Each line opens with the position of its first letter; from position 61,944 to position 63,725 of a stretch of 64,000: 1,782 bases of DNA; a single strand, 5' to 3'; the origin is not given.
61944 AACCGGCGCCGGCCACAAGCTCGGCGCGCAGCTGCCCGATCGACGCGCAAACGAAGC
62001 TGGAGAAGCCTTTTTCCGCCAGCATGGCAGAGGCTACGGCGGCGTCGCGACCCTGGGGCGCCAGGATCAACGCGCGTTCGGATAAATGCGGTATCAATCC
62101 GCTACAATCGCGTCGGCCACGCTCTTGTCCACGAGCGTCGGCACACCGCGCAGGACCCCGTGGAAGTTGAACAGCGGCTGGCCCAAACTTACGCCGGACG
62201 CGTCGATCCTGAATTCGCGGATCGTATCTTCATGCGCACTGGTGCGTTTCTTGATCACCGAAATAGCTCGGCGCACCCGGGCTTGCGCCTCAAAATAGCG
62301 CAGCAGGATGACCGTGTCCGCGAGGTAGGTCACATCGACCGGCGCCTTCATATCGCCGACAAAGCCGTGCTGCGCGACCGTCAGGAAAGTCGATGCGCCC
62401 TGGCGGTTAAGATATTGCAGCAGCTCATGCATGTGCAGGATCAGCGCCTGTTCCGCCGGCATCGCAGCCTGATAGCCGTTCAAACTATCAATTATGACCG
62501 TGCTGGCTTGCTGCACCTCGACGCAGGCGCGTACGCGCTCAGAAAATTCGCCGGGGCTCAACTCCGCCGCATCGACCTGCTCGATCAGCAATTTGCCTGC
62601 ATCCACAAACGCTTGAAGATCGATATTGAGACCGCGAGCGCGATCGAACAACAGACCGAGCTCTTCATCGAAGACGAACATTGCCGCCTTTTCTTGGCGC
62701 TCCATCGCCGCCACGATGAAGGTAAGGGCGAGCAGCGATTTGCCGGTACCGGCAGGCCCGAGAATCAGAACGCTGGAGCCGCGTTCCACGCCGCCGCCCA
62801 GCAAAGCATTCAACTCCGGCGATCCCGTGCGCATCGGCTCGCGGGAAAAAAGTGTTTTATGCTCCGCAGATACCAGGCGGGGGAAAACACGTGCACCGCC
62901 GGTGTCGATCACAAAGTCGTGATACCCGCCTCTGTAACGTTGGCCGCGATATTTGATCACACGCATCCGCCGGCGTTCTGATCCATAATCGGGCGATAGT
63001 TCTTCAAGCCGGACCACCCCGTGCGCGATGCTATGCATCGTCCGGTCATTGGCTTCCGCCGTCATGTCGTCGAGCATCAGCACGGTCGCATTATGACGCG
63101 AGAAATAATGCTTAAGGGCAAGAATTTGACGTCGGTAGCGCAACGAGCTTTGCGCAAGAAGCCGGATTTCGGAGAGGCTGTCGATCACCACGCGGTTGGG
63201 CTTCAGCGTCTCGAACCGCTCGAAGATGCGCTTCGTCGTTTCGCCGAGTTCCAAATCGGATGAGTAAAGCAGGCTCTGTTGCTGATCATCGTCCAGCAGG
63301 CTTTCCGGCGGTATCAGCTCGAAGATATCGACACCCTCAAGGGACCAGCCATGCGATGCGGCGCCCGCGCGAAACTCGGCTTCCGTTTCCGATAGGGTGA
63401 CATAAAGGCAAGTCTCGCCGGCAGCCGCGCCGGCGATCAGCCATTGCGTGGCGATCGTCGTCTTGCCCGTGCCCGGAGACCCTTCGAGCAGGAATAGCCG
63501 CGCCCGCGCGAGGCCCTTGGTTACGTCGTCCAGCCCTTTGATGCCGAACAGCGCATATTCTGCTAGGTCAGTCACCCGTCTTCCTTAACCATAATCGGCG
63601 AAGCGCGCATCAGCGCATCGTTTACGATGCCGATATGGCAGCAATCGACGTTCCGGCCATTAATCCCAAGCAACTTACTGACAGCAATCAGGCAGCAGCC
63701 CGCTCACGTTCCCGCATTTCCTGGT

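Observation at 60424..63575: KaiC-like ATPase translationally coupled to a hybrid histidine kinase, with no KaiA or KaiB nearby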

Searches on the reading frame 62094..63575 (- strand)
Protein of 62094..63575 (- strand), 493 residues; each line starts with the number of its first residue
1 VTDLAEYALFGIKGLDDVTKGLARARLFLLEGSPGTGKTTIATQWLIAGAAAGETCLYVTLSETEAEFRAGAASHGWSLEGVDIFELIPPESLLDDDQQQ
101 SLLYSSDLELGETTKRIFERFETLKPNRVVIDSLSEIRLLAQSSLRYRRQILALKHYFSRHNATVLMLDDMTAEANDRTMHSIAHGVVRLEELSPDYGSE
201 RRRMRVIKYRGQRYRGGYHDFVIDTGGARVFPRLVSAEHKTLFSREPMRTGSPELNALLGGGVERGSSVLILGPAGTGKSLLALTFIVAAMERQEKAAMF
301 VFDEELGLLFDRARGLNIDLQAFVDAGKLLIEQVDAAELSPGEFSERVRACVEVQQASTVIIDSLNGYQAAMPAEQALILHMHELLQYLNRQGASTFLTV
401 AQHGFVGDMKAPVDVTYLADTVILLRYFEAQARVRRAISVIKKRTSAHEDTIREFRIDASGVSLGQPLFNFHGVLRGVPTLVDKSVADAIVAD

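Call 3: search_protein_families(library=pfam, proteins=[window:62094-63575:-], max_evalue=0.01)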
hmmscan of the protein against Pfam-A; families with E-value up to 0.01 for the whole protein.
window:62094-63575:- (493 aa): 33 families (the best 25 are shown)
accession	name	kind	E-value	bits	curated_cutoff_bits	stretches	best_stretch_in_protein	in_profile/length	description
PF06745.19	ATPase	-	2.3e-68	230.5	26.6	2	11-233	4-229/231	KaiC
PF13481.12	AAA_25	-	6.6e-12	45.9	27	2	251-366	18-153/195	AAA domain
PF13191.12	AAA_16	-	9.4e-11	42.9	32.6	2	255-393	12-131/167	AAA ATPase domain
PF20720.3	nSTAND3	-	5.9e-09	36.2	27.2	1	13-60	5-52/155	Novel STAND NTPase 3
PF03796.21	DnaB_C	-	6.4e-08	32.7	27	1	11-49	5-43/255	DnaB-like helicase C terminal domain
PF00154.27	RecA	-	2.4e-07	30.9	27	1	246-365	31-139/262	recA bacterial DNA recombination protein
PF24883.2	NPHP3_N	-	3.3e-07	31.1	24.8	0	24-70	21-67/164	Nephrocystin 3, N-terminal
PF01695.23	IstB_IS21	-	4.4e-07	30.1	24.1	0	263-307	89-132/238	IstB-like ATP binding protein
PF05729.18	NACHT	-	5e-07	30.1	26.7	1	269-402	3-130/167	NACHT domain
PF25199.1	nSTAND_NTPase5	-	8e-07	29.4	34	1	264-311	39-85/145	Novel STAND NTPase 5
PF09848.15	SLFN-g3_helicase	-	2.7e-06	27.3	24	0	269-300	4-37/354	Schlafen group 3, DNA/RNA helicase domain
PF12775.13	AAA_7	-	3.3e-06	27.2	25.8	0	257-298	24-64/181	P-loop containing dynein motor region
PF00004.35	AAA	-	4.5e-06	27.6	21.2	0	29-128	2-57/131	ATPase family associated with various cellular activities (AAA)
PF13479.12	AAA_24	-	1.4e-05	25.5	27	0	267-368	3-76/195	AAA domain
PF02562.22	PhoH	-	1.7e-05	24.8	27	1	269-296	22-49/205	PhoH-like protein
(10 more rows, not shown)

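Call 4: search_protein_families(library=ncbifam, proteins=[window:62094-63575:-], max_evalue=0.01)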
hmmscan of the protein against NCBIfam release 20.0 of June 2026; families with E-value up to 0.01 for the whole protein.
window:62094-63575:- (493 aa): 37 families (the best 25 are shown)
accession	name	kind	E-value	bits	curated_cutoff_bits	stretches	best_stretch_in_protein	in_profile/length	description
NF006799.0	PRK09302.1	equivalog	2.2e-76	257.5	408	1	11-485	16-492/515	circadian clock protein KaiC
TIGR02655.1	circ_KaiC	equivalog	2.4e-42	145.2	546.25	1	11-482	6-479/484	circadian clock protein KaiC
TIGR03880.1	KaiC_arch_3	hypoth_equivalog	5.4e-40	137.3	249.45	2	253-463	3-216/224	KaiC domain-containing protein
TIGR03881.1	KaiC_arch_4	hypoth_equivalog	1.7e-35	122.7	247.8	2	248-459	3-222/231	KaiC domain-containing protein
TIGR03877.1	thermo_KaiC_1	hypoth_equivalog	9.3e-29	100.6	307.25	3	11-231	7-233/238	KaiC domain-containing protein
NF052589.1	ArlH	equivalog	3.5e-22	79.2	215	2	252-452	6-211/229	archaellum protein ArlH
NF004723.0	PRK06067.1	subfamily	1.5e-19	70.5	194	1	247-449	15-218/243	flagellar accessory protein FlaH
TIGR00416.1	sms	equivalog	3.1e-14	52.6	403.05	2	248-435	76-252/454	DNA repair protein RadA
TIGR03878.1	thermo_KaiC_2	hypoth_equivalog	2.3e-12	46.8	232.2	2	20-158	31-162/259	KaiC domain-containing protein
TIGR02237.1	recomb_radB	equivalog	2.4e-11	43.9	172.4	1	255-462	1-209/210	DNA repair and recombination protein RadB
NF006861.0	PRK09361.1-1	equivalog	1.2e-10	41.3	278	1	246-368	3-125/235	DNA repair and recombination protein RadB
NF004629.0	PRK05973.1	equivalog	7.7e-10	38.2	156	2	19-76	58-115/237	DNA helicase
TIGR03600.1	phage_DnaB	exception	4.9e-08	32.4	498.65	1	11-67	180-237/421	phage replicative helicase, DnaB family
NF038214.1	IS21_help_AAA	equivalog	2.3e-07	30.8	200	1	263-301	87-124/232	IS21-like element helper ATPase IstB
TIGR02012.1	tigrfam_recA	equivalog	2.5e-07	30.3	325.3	1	246-338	34-119/321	recombinase RecA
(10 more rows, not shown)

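Call 5: search_solved_structures(query=window:62094-63575:-, max_evalue=0.001, show_alignments=2)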
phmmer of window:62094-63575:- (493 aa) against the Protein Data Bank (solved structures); distinct sequences matched with E-value up to 0.001: 57.
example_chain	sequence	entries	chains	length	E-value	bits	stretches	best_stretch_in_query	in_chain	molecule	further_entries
8zn5_B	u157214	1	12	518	3e-53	184.3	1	10-485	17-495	KaiC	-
8zn6_F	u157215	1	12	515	4.9e-43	150.7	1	10-483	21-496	KaiC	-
7dy1_A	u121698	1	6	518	4.6e-42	147.5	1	12-483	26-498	Circadian clock protein kinase KaiC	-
4o0m_A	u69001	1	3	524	4.8e-42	147.4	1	12-483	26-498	Circadian clock protein kinase KaiC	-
8jon_A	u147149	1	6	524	7.9e-42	146.7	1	12-482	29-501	Circadian clock oscillator protein KaiC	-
5jwq_A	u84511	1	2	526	8.7e-42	146.6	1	12-483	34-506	Circadian clock protein kinase KaiC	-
8zn7_D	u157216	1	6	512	4.4e-41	144.3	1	10-482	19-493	KaiC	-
8wve_A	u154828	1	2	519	1.6e-39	139.1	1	12-483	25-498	Circadian clock oscillator protein KaiC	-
3k0f_A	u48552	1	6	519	3.6e-39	137.9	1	12-483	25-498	Circadian clock protein kinase KaiC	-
7dyk_A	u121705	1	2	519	5.4e-39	137.4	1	12-483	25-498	Circadian clock protein kinase KaiC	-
1u9i_A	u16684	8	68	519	7.3e-39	136.9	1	12-483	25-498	KaiC | Circadian clock protein kinase kaiC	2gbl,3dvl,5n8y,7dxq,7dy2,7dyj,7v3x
3jzm_A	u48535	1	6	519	7.4e-39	136.9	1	12-483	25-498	Circadian clock protein kinase kaiC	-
7dyi_A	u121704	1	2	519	7.5e-39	136.9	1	12-483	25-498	Circadian clock protein kinase KaiC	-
1tf7_A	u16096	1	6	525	7.6e-39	136.9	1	12-483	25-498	KaiC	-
4ijm_A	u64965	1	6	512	8.8e-39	136.7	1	12-483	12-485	Circadian clock protein kinase KaiC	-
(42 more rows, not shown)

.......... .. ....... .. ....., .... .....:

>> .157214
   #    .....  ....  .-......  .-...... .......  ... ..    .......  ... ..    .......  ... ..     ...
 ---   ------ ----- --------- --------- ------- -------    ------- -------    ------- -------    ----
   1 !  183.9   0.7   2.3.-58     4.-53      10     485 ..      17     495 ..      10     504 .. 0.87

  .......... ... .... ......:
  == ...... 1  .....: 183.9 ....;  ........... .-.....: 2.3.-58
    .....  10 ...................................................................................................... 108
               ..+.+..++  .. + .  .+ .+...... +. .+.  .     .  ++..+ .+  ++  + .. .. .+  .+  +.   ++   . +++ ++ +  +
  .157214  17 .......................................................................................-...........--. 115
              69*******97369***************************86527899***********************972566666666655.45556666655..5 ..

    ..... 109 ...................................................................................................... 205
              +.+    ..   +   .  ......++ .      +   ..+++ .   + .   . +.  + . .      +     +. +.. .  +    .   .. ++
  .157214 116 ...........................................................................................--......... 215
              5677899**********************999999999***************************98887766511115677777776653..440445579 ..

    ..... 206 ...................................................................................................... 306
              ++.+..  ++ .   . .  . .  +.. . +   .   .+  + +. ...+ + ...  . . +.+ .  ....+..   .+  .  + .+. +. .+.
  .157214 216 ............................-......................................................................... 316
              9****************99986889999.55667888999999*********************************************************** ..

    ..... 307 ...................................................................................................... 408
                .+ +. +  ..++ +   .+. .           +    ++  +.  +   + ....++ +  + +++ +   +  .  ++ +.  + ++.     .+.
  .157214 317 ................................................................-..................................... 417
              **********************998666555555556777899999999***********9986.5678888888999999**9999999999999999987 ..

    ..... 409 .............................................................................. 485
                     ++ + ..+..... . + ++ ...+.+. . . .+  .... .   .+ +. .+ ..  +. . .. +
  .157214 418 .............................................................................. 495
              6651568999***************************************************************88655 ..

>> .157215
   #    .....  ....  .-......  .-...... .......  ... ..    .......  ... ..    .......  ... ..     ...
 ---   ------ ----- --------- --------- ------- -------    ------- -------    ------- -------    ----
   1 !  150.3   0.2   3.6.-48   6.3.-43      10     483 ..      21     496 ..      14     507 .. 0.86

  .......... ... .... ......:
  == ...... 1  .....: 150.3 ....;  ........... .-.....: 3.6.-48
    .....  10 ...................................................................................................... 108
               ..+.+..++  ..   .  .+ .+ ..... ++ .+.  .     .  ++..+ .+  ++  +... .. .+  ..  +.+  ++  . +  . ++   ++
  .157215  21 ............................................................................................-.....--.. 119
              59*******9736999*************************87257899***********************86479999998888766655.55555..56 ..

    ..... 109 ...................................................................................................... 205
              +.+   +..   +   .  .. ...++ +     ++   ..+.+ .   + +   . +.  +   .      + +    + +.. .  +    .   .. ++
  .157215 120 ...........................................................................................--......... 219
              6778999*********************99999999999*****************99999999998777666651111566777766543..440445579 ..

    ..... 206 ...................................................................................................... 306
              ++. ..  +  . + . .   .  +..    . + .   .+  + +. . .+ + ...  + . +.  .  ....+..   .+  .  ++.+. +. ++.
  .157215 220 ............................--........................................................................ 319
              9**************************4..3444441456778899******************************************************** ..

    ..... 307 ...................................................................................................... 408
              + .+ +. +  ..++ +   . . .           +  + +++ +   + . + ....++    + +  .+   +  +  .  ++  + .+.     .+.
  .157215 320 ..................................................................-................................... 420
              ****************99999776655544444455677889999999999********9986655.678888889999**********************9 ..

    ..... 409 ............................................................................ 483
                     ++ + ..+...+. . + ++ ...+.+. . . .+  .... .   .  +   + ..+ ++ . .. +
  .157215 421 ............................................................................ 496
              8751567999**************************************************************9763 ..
